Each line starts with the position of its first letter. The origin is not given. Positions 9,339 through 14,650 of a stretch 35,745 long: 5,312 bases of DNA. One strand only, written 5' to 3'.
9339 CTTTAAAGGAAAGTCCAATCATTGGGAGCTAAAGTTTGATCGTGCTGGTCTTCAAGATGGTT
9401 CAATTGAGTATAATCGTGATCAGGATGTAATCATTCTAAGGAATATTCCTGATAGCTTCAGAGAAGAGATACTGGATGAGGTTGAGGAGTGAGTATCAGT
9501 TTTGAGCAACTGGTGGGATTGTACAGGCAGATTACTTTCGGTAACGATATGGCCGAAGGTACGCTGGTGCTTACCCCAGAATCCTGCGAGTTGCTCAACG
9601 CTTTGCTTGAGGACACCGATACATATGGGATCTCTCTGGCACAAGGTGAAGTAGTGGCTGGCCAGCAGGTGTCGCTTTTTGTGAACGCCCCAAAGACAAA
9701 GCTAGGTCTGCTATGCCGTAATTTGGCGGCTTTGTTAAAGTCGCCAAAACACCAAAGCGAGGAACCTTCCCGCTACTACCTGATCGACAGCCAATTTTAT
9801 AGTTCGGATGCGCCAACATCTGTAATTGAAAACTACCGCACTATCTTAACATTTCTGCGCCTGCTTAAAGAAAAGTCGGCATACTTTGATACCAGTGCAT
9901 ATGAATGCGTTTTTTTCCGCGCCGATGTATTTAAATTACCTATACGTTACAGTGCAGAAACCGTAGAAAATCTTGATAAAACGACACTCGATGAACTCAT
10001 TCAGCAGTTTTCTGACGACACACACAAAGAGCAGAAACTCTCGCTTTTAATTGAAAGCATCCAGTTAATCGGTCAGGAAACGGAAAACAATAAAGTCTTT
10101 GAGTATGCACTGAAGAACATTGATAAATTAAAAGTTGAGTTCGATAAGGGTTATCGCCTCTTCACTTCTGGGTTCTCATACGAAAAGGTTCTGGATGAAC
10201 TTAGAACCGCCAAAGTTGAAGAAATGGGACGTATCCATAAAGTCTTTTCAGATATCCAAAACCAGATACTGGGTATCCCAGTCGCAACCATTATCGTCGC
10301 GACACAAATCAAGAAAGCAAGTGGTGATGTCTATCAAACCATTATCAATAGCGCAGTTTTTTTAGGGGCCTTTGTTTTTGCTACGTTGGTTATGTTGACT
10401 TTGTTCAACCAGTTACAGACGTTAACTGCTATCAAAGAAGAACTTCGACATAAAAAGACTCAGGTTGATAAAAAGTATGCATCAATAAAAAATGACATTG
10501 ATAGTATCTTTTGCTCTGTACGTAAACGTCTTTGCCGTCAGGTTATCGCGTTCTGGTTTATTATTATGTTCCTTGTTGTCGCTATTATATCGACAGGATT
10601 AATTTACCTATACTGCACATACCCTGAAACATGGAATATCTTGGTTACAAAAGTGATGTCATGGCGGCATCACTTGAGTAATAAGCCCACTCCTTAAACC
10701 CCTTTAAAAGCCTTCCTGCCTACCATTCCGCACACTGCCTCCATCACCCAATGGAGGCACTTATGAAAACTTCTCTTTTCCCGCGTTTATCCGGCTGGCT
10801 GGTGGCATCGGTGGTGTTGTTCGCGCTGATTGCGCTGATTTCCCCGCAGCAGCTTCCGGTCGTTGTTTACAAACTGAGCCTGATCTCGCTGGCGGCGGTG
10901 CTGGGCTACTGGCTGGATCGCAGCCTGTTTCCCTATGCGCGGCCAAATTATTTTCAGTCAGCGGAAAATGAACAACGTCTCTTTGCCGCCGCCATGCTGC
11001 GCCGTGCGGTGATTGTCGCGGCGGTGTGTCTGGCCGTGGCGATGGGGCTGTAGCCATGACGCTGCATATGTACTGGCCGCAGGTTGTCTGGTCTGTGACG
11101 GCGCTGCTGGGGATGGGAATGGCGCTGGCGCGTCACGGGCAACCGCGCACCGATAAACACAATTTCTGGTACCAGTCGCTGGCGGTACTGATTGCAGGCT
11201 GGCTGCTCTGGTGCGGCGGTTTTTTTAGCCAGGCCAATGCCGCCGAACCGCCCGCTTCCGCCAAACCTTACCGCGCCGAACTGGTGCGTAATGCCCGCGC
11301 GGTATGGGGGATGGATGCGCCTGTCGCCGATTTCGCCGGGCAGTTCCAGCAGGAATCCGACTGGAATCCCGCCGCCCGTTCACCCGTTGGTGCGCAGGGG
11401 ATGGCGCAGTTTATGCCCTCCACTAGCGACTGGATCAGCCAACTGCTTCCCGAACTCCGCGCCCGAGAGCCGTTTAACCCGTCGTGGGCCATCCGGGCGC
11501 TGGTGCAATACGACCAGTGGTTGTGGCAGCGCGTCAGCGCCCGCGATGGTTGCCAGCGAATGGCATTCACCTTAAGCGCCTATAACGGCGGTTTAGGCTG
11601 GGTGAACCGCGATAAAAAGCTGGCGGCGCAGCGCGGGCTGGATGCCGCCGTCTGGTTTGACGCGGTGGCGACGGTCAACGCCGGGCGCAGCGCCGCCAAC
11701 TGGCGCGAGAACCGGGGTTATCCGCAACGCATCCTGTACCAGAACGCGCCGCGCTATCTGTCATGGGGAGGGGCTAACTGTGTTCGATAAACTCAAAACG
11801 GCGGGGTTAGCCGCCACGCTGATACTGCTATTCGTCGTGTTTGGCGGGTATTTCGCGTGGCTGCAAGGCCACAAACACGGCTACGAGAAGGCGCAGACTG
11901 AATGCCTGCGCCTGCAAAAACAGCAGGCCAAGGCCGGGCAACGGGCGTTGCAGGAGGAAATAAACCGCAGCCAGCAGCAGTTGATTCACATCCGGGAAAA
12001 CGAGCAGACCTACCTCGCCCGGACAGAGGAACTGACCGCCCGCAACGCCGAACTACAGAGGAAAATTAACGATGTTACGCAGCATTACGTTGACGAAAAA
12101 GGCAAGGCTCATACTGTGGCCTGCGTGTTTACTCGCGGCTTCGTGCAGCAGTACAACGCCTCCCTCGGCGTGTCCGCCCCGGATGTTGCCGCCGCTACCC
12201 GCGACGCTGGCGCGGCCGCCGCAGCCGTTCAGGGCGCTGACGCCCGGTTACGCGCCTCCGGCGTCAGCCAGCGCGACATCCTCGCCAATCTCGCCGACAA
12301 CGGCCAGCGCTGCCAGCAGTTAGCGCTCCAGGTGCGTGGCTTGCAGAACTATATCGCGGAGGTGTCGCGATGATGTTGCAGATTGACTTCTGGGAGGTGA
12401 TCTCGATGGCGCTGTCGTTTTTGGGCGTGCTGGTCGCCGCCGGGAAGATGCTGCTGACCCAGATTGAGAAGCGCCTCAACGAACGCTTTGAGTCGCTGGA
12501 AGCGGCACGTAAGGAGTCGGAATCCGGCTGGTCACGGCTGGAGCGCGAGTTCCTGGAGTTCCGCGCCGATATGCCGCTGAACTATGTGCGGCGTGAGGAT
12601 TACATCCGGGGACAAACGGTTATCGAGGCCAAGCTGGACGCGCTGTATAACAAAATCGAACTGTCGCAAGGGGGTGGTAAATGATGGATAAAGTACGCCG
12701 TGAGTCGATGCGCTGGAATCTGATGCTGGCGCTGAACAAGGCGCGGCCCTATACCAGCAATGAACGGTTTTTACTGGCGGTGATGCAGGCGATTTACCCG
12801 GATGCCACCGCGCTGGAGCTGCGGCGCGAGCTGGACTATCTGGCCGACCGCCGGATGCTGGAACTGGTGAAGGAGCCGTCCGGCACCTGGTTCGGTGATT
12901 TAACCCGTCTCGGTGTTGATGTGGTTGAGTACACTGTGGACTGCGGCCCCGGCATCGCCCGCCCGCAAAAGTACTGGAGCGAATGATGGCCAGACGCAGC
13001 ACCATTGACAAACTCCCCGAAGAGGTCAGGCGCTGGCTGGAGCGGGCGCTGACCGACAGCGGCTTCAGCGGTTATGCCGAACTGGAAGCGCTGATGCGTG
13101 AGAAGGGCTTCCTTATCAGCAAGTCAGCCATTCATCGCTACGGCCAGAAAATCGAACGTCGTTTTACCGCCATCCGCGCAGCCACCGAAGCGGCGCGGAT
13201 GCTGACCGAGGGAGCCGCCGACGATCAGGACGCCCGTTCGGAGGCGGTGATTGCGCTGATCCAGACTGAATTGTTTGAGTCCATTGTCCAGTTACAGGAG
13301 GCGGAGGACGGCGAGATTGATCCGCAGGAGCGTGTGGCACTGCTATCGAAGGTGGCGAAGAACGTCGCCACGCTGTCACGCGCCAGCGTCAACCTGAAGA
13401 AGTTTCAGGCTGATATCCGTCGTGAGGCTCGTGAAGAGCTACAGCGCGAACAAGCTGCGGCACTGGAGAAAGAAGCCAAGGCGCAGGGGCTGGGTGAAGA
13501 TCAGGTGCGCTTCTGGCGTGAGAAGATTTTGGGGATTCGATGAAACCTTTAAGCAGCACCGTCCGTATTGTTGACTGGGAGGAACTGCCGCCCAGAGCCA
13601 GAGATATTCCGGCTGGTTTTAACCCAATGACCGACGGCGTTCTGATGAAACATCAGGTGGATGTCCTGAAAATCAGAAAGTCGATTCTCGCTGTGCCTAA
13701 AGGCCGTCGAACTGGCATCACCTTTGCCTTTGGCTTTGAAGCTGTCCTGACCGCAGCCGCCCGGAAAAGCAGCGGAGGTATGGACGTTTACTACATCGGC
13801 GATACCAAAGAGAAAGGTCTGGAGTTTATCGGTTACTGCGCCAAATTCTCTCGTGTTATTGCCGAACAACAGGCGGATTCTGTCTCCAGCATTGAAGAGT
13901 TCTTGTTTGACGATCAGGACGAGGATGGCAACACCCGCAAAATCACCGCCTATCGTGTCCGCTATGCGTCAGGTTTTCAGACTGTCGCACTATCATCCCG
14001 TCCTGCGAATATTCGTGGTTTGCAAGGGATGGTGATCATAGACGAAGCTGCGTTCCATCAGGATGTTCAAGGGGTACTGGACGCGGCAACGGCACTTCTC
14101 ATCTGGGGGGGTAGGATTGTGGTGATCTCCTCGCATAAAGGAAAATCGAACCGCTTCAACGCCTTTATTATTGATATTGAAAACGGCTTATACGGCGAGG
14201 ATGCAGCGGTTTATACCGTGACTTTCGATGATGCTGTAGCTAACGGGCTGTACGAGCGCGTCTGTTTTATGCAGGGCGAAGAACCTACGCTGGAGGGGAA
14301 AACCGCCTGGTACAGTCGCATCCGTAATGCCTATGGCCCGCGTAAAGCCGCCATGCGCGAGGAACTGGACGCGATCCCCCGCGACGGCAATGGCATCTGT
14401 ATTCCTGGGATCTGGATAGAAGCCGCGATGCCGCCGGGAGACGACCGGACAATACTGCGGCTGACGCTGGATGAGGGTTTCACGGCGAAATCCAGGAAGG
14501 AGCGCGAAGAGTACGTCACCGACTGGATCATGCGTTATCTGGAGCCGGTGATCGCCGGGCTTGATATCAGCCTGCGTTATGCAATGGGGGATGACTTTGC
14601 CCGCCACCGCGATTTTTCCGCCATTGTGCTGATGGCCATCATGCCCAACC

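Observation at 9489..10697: Coupled partner protein with two C-terminal transmembrane helices and no recognisable catalytic motif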

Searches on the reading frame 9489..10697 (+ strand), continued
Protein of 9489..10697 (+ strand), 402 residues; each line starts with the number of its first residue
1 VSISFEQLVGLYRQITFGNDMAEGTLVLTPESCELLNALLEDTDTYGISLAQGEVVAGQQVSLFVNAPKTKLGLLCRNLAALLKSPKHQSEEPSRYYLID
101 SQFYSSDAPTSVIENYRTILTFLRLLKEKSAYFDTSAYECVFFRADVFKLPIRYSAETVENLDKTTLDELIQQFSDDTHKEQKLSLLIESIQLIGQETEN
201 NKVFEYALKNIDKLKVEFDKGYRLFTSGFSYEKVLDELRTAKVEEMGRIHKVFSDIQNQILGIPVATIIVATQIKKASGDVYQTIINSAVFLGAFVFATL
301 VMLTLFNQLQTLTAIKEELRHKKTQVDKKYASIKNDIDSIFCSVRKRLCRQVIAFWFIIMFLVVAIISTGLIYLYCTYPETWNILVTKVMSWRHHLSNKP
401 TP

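Call 62: search_protein_representatives(alignment_id=A1)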
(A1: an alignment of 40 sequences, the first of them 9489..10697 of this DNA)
Query: 40 sequences, 398 profile positions. Proteins with E-value up to 0.001 (for the whole library): 1217; up to 1e-10: 870; up to 1e-30: 357. The best 150 are listed.
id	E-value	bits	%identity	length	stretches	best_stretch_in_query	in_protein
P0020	4.3e-173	592.2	-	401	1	3-396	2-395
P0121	1.4e-146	505.0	-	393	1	1-391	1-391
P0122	2.7e-143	494.1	-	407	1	6-393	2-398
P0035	1.6e-136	471.7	-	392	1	3-387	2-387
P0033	2.0e-136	471.5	-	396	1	4-393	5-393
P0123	1.7e-135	468.4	-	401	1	1-394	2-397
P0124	1.1e-134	465.7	-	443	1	1-389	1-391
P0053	1.2e-134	465.6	-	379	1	4-378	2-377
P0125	9.2e-134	462.7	-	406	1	1-395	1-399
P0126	2.2e-133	461.5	-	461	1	1-386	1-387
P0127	1.2e-131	455.7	-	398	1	1-392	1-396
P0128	3.9e-128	444.2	-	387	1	1-378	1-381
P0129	3.6e-126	437.7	-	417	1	1-384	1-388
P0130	3.8e-126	437.6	-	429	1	5-394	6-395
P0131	5.5e-125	433.8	-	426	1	3-393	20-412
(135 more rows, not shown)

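Call 65: find_encoding_contigs(protein=P0111, flank=8000, max_places=1)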
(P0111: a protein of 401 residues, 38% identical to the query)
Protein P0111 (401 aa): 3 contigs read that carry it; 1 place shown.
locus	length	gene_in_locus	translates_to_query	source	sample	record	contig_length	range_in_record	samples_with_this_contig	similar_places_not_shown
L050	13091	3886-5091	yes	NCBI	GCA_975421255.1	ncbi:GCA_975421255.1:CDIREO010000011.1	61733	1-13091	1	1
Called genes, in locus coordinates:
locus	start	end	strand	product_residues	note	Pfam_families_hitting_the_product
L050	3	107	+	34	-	?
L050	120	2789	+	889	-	PF19778:RE_endonuc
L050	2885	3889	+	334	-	PF04245:NA37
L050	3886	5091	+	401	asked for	-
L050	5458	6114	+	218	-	PF11726:YagK_YfjJ_C, PF23343:REP_ORF2-G2P (weak)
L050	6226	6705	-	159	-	-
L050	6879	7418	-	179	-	PF14237:GYF_2 (faint)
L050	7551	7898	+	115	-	PF13744:HTH_37 (weak), PF12844:HTH_19 (weak), PF13560:HTH_31, PF01381:HTH_3, PF13443:HTH_26 (weak)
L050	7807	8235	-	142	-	-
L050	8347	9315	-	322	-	PF06067:DUF932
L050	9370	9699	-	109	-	-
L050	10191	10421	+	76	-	PF05930:Phage_AlpA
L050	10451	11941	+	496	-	PF13148:DUF3987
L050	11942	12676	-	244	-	-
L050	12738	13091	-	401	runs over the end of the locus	PF13356:Arm-DNA-bind_3, PF22022:Phage_int_M, PF00589:Phage_integrase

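Call 66: find_encoding_contigs(protein=P0007, flank=8000, max_places=1)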
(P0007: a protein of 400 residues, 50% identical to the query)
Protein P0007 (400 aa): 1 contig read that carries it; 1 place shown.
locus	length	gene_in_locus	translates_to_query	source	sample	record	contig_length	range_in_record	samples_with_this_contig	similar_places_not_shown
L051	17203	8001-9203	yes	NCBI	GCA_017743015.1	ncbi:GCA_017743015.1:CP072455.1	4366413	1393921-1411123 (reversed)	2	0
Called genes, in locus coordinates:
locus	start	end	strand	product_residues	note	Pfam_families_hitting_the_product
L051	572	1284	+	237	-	PF12759:HTH_Tnp_IS1, PF03400:DDE_Tnp_IS1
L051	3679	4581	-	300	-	PF00730:HhH-GPD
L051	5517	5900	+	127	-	PF07828:PA-IL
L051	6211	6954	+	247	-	PF04245:NA37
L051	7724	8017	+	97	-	PF04245:NA37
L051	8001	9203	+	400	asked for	-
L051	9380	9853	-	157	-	PF02413:Caudo_TAP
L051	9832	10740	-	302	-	PF03406:Phage_fiber_2 (faint), PF21882:Gp53-like_C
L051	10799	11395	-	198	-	PF10076:Phage_Mu_Gp48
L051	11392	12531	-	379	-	PF04865:Baseplate_J, PF26078:Baseplate_J_M, PF26079:Baseplate_J_C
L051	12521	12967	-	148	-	PF07409:GP46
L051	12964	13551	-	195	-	PF06890:Phage_Mu_Gp45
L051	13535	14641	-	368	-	PF21683:GpP-like_1st, PF05954:Phage_GPD, PF22255:Gp44-like_2nd, PF21929:GpP_4th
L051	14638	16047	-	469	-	PF07157:DNA_circ_N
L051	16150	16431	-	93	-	PF15738:YafQ_toxin, PF05016:ParE_toxin (weak)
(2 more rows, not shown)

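Call 67: find_encoding_contigs(protein=P0083, flank=8000, max_places=2)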
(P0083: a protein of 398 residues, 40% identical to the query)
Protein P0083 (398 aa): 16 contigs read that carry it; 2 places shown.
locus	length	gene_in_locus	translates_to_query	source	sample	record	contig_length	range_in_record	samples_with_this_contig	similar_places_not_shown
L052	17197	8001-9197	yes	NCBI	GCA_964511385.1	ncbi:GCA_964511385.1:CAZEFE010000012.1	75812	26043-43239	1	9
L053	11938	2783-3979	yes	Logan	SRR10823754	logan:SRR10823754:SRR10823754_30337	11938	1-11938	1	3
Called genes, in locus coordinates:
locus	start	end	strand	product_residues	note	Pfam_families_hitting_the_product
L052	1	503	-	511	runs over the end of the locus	PF20154:LNT_N, PF00795:CN_hydrolase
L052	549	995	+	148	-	PF01741:MscL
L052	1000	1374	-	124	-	-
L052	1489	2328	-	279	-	PF21917:NMB0537_N, PF00571:CBS, PF03471:CorC_HlyC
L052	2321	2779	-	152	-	PF02130:YbeY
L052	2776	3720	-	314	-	PF02562:PhoH, PF13604:AAA_30 (weak), PF13245:AAA_19 (weak)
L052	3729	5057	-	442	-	PF00919:UPF0004, PF04055:Radical_SAM, PF01938:TRAM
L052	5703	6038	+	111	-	-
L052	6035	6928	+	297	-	-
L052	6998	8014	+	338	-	PF04245:NA37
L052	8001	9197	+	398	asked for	-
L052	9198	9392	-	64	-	PF09274:ParG, PF01402:RHH_1 (weak)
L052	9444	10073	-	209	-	PF01656:CbiA, PF06564:CBP_BcsQ (weak), PF07015:VirC1 (weak), PF09140:MipZ (weak), PF10609:ParA (weak), PF13614:AAA_31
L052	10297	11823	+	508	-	PF02661:Fic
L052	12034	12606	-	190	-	-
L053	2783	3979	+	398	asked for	-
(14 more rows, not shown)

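Call 82: search_protein_families(library=ncbifam, proteins=[window:9489-10697:+], max_evalue=0.1)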
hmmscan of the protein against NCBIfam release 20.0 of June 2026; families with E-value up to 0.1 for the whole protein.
window:9489-10697:+ (402 aa): 2 families
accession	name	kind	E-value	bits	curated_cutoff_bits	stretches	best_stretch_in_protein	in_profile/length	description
NF053869.1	DS1_2_antiphage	equivalog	8.3e-21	74.5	315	1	75-334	33-293/337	anti-phage protein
NF045846.1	MSC0882_dom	subfamily_domain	0.00092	18.5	60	1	264-378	25-135/244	MSC_0882 family membrane protein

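Call 88: find_related_loci(query=A1, collection=viral_contigs, flank=4000)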
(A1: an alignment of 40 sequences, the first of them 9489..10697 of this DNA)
Query A1 (402 aa) in viral_contigs; peptide patterns used: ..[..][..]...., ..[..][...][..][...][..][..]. (x = any residue, [..] = any of these).
82 stretches matched a pattern; 38 encode a relative of the query (tblastn E <= 1e-3); 38 distinct loci.
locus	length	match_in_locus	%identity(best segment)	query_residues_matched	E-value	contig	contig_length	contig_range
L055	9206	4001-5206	100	1-402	0e+0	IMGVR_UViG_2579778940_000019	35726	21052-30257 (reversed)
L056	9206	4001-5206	100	1-402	0e+0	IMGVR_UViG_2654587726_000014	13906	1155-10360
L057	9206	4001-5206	98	1-402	0e+0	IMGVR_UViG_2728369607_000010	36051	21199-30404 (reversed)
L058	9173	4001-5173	49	2-392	1e-117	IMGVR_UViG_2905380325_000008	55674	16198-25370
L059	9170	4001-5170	49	3-392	7e-116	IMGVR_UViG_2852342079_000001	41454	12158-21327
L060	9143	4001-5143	46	1-379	1e-112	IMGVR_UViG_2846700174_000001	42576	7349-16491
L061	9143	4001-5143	46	1-379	2e-112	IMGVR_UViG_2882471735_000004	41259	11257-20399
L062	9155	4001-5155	45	1-392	1e-111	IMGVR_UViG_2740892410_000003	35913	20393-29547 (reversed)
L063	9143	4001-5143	46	1-379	3e-110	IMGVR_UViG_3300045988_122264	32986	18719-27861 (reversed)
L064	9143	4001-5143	45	1-379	2e-110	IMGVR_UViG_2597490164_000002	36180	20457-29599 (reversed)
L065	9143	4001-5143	46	1-379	3e-109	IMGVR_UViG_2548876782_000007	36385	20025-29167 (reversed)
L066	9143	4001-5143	46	1-379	2e-108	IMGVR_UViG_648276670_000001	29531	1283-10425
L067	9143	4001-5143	46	1-379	2e-108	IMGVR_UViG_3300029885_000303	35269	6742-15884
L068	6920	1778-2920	46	1-379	2e-108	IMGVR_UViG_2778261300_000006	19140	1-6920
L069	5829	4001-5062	43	4-355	2e-96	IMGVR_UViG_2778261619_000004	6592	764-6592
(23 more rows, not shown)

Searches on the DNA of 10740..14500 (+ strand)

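Call 59: search_dna_similar(query=window:10740-14500:+, collection=ecoli_genomes, mode=near, max_rows=25)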
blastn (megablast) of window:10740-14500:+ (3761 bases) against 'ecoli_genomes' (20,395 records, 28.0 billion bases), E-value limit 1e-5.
Records with a match: 4; places in all: 4; records where one place covers at least 80% of the query: 0.
Genomes with a match: 4 of 5426; with a place that covers at least 80% of the query: 0. Places per genome that has any: lowest 1, median 1, highest 1. On chromosomes: 3 places; on plasmids: 1.
Best place of each record, by identity: 80-90% 2; 60-80% 2.
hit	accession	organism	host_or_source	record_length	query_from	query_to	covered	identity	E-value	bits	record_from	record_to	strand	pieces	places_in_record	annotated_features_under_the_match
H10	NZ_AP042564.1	Escherichia coli strain OkiPb01694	bovine feces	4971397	3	2669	71%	88.4%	0e+0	3195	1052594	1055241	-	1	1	transglycosylase SLT domain-containing protein | hypothetical protein (x3) | DUF3486 family protein | putative holin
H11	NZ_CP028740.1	Escherichia coli strain A35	Rattus lutreola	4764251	3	2669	71%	88.4%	0e+0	3186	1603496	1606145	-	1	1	transglycosylase SLT domain-containing protein | hypothetical protein (x3) | DUF3486 family protein | putative holin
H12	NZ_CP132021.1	Escherichia coli strain JCH8249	Homo sapiens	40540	399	1044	17%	73.8%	3e-59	241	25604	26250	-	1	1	transglycosylase SLT domain-containing protein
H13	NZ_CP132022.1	Escherichia coli strain GON1437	Homo sapiens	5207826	399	1032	17%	73.9%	3e-59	241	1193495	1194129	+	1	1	transglycosylase SLT domain-containing protein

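Call 80: get_annotated_region(hit=H13, flank=9000)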
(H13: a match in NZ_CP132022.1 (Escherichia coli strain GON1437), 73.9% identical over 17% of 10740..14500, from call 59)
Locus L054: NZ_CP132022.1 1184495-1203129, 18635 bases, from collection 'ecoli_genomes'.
description: Escherichia coli strain GON1437 chromosome, complete genome
organism: Escherichia coli strain GON1437 (NCBI taxid 562)
replicon: chromosome; assembly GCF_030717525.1
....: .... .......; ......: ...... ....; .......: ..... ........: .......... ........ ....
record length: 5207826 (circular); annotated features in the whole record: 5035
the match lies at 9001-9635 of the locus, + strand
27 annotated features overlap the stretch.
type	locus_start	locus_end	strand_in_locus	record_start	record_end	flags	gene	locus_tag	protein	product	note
CDS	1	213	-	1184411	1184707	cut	-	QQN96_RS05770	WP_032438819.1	hypothetical protein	-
CDS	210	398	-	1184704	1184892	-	-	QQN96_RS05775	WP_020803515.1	hypothetical protein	-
CDS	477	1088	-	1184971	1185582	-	-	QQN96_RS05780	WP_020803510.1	DUF3164 family protein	-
CDS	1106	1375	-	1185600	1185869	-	-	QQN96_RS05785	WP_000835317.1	hypothetical protein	-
CDS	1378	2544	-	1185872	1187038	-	-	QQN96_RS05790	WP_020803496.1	ExeA family protein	-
CDS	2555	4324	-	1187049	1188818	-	-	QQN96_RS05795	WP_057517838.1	DDE-type integrase/transposase/recombinase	-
CDS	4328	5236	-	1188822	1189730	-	-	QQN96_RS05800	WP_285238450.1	DUF3102 domain-containing protein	-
CDS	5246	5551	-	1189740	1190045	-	-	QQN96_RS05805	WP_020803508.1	helix-turn-helix domain-containing protein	-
CDS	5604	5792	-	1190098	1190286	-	-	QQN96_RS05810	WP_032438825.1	DNA-binding protein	-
CDS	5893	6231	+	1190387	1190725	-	-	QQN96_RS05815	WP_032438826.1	helix-turn-helix transcriptional regulator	-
CDS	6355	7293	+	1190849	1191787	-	-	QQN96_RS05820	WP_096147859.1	hypothetical protein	-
CDS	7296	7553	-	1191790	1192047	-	-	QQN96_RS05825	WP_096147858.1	hypothetical protein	-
CDS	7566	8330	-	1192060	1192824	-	-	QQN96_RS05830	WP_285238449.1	DNA adenine methylase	-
CDS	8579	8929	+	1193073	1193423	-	-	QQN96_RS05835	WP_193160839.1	putative holin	-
CDS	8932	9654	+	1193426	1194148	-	-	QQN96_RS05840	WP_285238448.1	transglycosylase SLT domain-containing protein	-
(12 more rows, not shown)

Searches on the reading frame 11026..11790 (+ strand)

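Call 3: search_protein_families(library=pfam, proteins=[window:11026-11790:+], max_evalue=1)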
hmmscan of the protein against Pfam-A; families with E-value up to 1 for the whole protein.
window:11026-11790:+ (254 aa): 1 family
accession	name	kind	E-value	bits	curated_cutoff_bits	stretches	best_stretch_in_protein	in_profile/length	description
PF01464.25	SLT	-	1.1e-14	54.4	21.3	1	108-203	22-111/117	Transglycosylase SLT domain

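Call 5: search_protein_families(library=phrogs, proteins=[window:11026-11790:+], max_evalue=1)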
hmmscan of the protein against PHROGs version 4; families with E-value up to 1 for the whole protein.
window:11026-11790:+ (254 aa): 14 families
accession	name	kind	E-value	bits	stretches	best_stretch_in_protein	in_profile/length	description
phrog_669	-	lysis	2.9e-62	211.6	1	16-252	863-1073/1946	endolysin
phrog_5479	-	unknown function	4.8e-13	50.3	1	15-68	1-53/53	-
phrog_342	-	head and packaging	7e-11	41.9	1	99-207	29-130/1235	internal virion protein with endolysin domain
phrog_2013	-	tail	1.1e-06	28.7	1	98-197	481-570/657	lytic tail protein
phrog_13449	-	other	1.3e-06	29.1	1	103-196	25-105/269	transglycosylase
phrog_28504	-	tail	2.8e-06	27.4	1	105-193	253-330/597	lytic tail fiber protein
phrog_9570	-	tail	0.00048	20.1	1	100-139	497-537/689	tail length tape measure protein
phrog_8949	-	unknown function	0.00053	20.5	1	97-134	350-388/557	-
phrog_3874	-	other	0.0078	17.1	1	107-143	133-169/190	transglycosylase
phrog_21143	-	tail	0.018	14.4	1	86-170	7-84/576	lytic tail fiber protein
phrog_13530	-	unknown function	0.03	13.4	1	100-136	622-658/997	-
phrog_14342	-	tail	0.059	14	1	106-196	162-240/272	lytic tail fiber protein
phrog_28014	-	unknown function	0.064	13.9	1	104-194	53-133/224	-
phrog_2533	-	unknown function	0.67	8.8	1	109-199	769-849/1130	-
